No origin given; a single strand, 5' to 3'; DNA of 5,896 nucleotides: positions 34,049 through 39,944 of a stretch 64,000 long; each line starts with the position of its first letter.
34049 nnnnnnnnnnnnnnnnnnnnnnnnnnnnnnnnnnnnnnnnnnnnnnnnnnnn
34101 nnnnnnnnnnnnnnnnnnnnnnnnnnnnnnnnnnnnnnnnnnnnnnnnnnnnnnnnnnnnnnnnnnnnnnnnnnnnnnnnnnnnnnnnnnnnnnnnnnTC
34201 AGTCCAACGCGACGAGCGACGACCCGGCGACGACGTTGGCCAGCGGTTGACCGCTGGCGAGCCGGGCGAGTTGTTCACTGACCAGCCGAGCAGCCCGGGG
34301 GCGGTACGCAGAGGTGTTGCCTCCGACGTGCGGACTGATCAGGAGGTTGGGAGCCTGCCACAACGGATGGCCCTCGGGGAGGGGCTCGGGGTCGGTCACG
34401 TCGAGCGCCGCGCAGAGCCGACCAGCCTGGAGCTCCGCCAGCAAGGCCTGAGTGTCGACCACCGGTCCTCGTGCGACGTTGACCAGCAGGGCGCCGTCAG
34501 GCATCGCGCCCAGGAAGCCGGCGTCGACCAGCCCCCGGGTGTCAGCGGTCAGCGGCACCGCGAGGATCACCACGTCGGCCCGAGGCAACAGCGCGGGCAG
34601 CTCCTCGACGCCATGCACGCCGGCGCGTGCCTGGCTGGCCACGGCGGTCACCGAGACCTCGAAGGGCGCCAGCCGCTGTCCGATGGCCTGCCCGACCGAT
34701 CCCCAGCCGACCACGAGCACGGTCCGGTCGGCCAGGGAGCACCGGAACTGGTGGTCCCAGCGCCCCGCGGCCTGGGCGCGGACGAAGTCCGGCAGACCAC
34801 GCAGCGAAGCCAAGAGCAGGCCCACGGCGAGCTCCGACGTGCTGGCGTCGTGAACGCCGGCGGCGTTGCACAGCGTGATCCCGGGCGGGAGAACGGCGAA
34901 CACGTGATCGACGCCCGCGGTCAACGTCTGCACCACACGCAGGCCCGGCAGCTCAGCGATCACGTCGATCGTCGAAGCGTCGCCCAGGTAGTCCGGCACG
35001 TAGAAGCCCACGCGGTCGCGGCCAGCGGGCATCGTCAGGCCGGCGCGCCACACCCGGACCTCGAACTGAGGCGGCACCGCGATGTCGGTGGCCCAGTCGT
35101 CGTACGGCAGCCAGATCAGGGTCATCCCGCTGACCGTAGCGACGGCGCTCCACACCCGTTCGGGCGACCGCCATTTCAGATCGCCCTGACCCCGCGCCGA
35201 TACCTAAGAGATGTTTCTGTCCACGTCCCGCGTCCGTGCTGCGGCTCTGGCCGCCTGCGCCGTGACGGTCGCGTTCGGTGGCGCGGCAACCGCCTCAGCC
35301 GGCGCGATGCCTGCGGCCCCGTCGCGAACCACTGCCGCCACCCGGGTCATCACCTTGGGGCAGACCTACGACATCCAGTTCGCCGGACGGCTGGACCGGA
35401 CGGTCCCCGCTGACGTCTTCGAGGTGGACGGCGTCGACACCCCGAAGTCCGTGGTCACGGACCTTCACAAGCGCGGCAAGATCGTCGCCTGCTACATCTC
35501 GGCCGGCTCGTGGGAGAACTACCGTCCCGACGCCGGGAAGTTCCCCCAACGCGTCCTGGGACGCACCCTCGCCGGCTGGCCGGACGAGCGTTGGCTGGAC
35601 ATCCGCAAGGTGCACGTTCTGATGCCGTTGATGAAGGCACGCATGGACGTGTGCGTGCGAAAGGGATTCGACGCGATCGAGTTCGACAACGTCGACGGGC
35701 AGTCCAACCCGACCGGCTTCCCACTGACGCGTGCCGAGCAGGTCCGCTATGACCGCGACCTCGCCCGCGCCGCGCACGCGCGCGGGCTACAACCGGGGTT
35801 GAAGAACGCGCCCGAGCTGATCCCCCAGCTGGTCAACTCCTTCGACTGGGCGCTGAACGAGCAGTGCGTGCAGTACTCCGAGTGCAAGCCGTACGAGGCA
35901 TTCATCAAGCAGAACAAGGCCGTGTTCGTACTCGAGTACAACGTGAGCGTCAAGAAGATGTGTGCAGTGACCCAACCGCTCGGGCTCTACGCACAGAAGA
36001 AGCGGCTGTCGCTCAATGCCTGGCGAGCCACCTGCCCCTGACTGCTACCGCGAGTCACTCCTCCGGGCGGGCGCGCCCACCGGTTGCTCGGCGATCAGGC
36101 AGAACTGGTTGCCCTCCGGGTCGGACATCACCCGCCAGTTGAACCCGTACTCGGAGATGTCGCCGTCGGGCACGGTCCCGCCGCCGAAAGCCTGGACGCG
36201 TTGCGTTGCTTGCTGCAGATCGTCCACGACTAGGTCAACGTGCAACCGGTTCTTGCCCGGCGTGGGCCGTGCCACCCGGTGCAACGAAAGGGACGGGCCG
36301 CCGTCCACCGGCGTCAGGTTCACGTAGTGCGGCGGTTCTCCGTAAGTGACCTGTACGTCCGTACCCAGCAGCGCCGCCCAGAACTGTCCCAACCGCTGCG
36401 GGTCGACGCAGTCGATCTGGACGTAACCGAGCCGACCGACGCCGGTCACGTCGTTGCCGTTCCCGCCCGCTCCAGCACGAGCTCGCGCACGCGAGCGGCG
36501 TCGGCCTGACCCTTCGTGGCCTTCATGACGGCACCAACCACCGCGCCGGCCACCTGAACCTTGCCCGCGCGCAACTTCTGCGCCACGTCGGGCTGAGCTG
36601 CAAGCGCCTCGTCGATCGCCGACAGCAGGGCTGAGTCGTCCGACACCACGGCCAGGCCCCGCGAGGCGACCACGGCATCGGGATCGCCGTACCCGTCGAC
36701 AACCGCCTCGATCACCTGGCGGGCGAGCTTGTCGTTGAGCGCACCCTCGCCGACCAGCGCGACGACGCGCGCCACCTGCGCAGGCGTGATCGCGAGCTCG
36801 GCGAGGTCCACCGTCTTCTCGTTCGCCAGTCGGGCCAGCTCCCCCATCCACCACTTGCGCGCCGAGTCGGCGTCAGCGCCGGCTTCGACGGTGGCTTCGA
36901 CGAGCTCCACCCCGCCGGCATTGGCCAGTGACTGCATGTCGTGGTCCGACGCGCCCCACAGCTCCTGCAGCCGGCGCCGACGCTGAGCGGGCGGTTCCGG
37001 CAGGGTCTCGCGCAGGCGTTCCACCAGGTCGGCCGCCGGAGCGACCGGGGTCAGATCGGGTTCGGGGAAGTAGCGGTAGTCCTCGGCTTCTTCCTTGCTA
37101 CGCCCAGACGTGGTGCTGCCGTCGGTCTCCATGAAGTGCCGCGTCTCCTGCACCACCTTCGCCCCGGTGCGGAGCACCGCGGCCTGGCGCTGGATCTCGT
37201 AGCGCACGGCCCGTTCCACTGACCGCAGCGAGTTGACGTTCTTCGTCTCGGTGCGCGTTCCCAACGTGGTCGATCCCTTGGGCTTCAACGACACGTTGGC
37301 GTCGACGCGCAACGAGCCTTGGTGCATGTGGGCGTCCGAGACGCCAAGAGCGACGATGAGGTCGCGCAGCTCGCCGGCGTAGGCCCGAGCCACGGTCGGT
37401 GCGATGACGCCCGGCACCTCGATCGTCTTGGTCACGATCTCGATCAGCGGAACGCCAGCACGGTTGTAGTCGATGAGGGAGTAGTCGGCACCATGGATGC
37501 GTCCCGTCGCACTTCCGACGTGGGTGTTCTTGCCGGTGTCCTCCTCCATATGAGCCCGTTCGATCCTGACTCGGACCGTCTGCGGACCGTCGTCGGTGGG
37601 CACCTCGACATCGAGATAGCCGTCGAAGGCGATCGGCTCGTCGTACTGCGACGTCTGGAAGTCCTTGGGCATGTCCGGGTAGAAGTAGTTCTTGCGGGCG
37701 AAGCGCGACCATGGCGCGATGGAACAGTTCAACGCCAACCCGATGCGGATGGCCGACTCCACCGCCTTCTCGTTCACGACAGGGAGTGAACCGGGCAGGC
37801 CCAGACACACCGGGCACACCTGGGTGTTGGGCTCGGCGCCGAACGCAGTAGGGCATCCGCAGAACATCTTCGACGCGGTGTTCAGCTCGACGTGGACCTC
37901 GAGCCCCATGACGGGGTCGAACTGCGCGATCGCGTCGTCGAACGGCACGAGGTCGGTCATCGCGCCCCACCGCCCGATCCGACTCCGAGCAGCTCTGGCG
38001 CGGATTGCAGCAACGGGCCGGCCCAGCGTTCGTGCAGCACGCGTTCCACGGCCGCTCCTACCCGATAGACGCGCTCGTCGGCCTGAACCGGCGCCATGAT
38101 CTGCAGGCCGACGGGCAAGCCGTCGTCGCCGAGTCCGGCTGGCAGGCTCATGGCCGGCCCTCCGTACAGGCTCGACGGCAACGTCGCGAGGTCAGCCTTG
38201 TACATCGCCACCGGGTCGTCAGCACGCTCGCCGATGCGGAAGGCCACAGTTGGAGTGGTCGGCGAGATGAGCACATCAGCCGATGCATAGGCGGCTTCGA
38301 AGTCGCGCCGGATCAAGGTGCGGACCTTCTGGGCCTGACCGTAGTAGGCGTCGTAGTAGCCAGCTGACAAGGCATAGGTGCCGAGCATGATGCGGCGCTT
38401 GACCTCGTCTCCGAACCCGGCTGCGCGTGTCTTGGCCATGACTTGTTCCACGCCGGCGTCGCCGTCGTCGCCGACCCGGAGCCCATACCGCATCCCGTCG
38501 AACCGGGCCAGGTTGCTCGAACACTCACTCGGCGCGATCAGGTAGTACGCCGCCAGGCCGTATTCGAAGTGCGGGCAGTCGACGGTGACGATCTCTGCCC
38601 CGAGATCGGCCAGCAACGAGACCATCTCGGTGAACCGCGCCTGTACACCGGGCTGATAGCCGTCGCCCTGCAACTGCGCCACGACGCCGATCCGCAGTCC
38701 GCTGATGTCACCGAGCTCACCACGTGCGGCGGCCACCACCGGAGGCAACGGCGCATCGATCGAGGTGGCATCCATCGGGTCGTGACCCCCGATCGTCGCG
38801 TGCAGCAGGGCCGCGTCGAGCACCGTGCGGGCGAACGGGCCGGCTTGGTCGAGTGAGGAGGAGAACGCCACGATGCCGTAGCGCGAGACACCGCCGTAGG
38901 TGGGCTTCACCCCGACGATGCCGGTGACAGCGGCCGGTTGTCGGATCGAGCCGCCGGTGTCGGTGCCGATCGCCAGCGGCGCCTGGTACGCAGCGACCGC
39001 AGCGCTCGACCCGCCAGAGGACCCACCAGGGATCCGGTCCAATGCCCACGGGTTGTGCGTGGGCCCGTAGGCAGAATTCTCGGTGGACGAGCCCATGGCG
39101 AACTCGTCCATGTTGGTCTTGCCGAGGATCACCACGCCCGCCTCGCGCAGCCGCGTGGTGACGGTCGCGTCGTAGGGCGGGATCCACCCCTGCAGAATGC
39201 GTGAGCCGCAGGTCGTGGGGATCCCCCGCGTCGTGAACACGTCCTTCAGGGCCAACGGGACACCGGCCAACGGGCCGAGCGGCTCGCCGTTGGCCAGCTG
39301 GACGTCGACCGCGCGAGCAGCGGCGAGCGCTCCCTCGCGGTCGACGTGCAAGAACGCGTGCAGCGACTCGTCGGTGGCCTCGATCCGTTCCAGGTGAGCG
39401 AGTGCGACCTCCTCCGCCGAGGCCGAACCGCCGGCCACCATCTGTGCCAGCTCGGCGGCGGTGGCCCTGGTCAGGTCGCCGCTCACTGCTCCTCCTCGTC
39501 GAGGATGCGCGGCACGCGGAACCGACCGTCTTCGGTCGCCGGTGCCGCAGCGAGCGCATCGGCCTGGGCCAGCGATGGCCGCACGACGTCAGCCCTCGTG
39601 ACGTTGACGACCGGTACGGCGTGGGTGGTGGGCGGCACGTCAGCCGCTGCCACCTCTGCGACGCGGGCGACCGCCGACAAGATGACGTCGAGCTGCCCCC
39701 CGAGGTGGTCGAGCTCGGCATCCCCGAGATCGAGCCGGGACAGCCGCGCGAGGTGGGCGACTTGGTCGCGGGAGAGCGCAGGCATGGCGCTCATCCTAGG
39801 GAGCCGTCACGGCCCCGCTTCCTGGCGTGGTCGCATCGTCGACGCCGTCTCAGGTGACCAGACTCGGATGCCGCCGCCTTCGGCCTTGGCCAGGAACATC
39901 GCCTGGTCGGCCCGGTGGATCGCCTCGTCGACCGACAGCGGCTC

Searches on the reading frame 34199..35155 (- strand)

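Call 69: search_protein_families(library=pfam, proteins=[window:34199-35155:-], max_evalue=0.001)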
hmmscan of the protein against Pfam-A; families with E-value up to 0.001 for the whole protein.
window:34199-35155:- (318 aa): 2 families
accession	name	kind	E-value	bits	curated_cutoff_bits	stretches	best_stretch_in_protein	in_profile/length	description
PF02826.25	2-Hacid_dh_C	-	5.5e-47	159.9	25.1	1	111-278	1-178/178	D-isomer specific 2-hydroxyacid dehydrogenase, NAD binding domain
PF00389.36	2-Hacid_dh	-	2.1e-09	37.6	24.6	1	62-309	52-133/134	D-isomer specific 2-hydroxyacid dehydrogenase, catalytic domain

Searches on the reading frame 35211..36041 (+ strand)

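Call 10: search_protein_families(library=ncbifam, proteins=[window:35211-36041:+], max_evalue=0.00001)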
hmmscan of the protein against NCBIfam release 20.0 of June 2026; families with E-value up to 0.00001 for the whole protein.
window:35211-36041:+ (276 aa): 0 families

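Call 69: search_protein_families(library=pfam, proteins=[window:35211-36041:+], max_evalue=0.001)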
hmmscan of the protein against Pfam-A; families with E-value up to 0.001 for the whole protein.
window:35211-36041:+ (276 aa): 1 family
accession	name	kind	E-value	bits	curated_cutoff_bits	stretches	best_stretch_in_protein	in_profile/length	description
PF03537.19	Glyco_hydro_114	-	4e-73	245.9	27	1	52-270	1-230/231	Glycoside-hydrolase family GH114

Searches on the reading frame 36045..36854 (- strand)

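Call 10: search_protein_families(library=ncbifam, proteins=[window:36045-36854:-], max_evalue=0.00001)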
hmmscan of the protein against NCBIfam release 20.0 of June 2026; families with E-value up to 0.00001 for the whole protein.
window:36045-36854:- (269 aa): 0 families

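Call 69: search_protein_families(library=pfam, proteins=[window:36045-36854:-], max_evalue=0.001)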
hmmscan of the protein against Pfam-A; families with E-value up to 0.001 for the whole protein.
window:36045-36854:- (269 aa): 1 family
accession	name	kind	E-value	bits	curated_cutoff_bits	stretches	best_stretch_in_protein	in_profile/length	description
PF18029.7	Glyoxalase_6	-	6.9e-25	88.2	23.6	1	145-254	2-106/106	Glyoxalase-like domain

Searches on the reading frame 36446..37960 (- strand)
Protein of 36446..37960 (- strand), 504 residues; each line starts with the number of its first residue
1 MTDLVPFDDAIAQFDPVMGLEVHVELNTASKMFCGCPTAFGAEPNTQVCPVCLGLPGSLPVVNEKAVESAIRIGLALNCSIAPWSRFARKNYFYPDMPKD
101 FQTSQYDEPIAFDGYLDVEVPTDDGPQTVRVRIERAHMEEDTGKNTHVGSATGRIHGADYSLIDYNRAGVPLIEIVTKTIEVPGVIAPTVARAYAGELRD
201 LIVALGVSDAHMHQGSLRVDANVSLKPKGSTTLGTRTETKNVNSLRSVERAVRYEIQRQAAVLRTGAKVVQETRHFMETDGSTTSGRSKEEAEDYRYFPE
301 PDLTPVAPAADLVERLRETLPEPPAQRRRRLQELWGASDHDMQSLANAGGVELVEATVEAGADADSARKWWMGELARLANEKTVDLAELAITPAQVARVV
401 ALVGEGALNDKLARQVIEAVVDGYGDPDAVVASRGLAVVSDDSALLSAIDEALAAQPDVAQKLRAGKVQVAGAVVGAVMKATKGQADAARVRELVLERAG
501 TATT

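Call 10: search_protein_families(library=ncbifam, proteins=[window:36446-37960:-], max_evalue=0.00001)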
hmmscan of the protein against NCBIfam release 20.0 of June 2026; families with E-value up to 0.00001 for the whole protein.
window:36446-37960:- (504 aa): 9 families
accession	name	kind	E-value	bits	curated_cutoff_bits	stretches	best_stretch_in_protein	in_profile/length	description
NF004013.0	PRK05477.1-3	equivalog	1.6e-262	871.4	653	1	2-499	5-499/501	Asp-tRNA(Asn)/Glu-tRNA(Gln) amidotransferase subunit GatB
NF004012.0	PRK05477.1-2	equivalog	9.8e-170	565.4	338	1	13-498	3-477/481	Asp-tRNA(Asn)/Glu-tRNA(Gln) amidotransferase subunit GatB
NF004014.0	PRK05477.1-4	equivalog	2.6e-160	534.3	414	1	13-497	2-472/475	Asp-tRNA(Asn)/Glu-tRNA(Gln) amidotransferase subunit GatB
TIGR00133.1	gatB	equivalog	1.6e-143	478.7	314.8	1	13-497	3-478/481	Asp-tRNA(Asn)/Glu-tRNA(Gln) amidotransferase subunit GatB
NF004011.1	PRK05477.1-1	equivalog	2.1e-142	475.2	680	1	13-497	2-471/475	Asp-tRNA(Asn)/Glu-tRNA(Gln) amidotransferase subunit GatB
NF004015.0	PRK05477.1-5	equivalog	1.5e-136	455.9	628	1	11-498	12-485/488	Asp-tRNA(Asn)/Glu-tRNA(Gln) amidotransferase subunit GatB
NF003107.0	PRK04028.1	equivalog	5.9e-37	127.3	456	2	268-498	402-623/630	Glu-tRNA(Gln) amidotransferase subunit GatE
NF011291.0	PRK14703.1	equivalog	1.7e-26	92.8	681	1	246-497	516-765/769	glutamine--tRNA ligase/YqeY domain fusion protein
TIGR00134.1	gatE_arch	equivalog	2.3e-22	79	319.55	2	62-264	92-263/622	Glu-tRNA(Gln) amidotransferase subunit GatE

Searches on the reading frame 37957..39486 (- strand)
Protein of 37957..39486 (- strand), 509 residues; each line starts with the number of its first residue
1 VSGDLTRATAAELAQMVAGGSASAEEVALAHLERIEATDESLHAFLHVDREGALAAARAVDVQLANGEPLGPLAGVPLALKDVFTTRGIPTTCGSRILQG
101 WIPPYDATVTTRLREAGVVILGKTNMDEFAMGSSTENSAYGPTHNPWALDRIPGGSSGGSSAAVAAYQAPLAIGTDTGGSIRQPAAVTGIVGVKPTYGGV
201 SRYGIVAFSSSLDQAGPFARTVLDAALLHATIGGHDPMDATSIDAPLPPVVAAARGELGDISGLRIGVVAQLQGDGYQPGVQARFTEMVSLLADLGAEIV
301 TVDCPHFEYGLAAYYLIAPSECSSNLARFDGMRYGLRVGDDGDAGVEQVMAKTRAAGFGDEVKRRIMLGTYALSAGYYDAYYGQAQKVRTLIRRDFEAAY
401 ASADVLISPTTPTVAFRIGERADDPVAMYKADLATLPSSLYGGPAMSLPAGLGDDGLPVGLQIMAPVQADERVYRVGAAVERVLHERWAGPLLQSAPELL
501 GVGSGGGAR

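Call 10: search_protein_families(library=ncbifam, proteins=[window:37957-39486:-], max_evalue=0.00001)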
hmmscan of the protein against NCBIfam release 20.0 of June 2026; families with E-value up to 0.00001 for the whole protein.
window:37957-39486:- (509 aa): 26 families (the best 25 are shown)
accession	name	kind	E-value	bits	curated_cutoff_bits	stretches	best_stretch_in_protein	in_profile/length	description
TIGR00132.1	gatA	equivalog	9e-183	608.3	481.1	1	15-484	3-464/466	Asp-tRNA(Asn)/Glu-tRNA(Gln) amidotransferase subunit GatA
NF005688.0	PRK07488.1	equivalog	1.7e-94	317.4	532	1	4-486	7-468/474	indoleacetamide hydrolase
NF004815.0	PRK06169.1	equivalog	1.9e-93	313.6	506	2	4-308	6-306/471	amidase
TIGR02715.1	amido_AtzE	subfamily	1.1e-92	311.3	425.75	2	10-324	2-310/452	AtzE family amidohydrolase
NF006631.0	PRK09201.1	equivalog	6.4e-92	308.7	461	1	5-482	4-453/466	AtzE family amidohydrolase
NF005565.0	PRK07235.1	subfamily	1.3e-85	288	545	1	56-483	72-500/506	amidase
NF005517.0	PRK07139.1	equivalog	2.3e-76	257.3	546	1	70-486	34-435/439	amidase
NF006006.0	PRK08137.1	equivalog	4.2e-75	253.5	534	1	8-491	34-518/529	amidase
NF005686.0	PRK07486.1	subfamily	1.2e-73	248.4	465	2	4-305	10-311/486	amidase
NF005687.0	PRK07487.1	subfamily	4.2e-73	246.7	428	1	3-482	3-454/468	amidase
NF004766.0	PRK06102.1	equivalog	4.9e-73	246.8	559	1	6-486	6-453/455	amidase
NF005450.0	PRK07042.1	equivalog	5.2e-73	246.1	458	2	6-303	5-295/464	amidase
NF005460.0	PRK07056.1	subfamily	2.3e-71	241.1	447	2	9-308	9-298/457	amidase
NF004717.0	PRK06061.1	equivalog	4.2e-69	233.5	498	1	8-489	17-470/483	amidase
NF004816.0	PRK06170.1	equivalog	5.5e-69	233.1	503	1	7-485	11-483/493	amidase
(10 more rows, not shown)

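Call 78: find_encoding_contigs(protein=window:37957-39486:-, flank=9000, max_places=3)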
Protein window:37957-39486:- (509 aa): no gene with exactly this product is on record in the collection.

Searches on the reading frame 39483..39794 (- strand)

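Call 10: search_protein_families(library=ncbifam, proteins=[window:39483-39794:-], max_evalue=0.00001)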
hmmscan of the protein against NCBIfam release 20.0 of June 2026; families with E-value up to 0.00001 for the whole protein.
window:39483-39794:- (103 aa): 1 family
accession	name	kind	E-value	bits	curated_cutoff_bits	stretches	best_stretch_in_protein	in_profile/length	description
TIGR00135.1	gatC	equivalog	4.5e-21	75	47.1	1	7-99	1-93/93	Asp-tRNA(Asn)/Glu-tRNA(Gln) amidotransferase subunit GatC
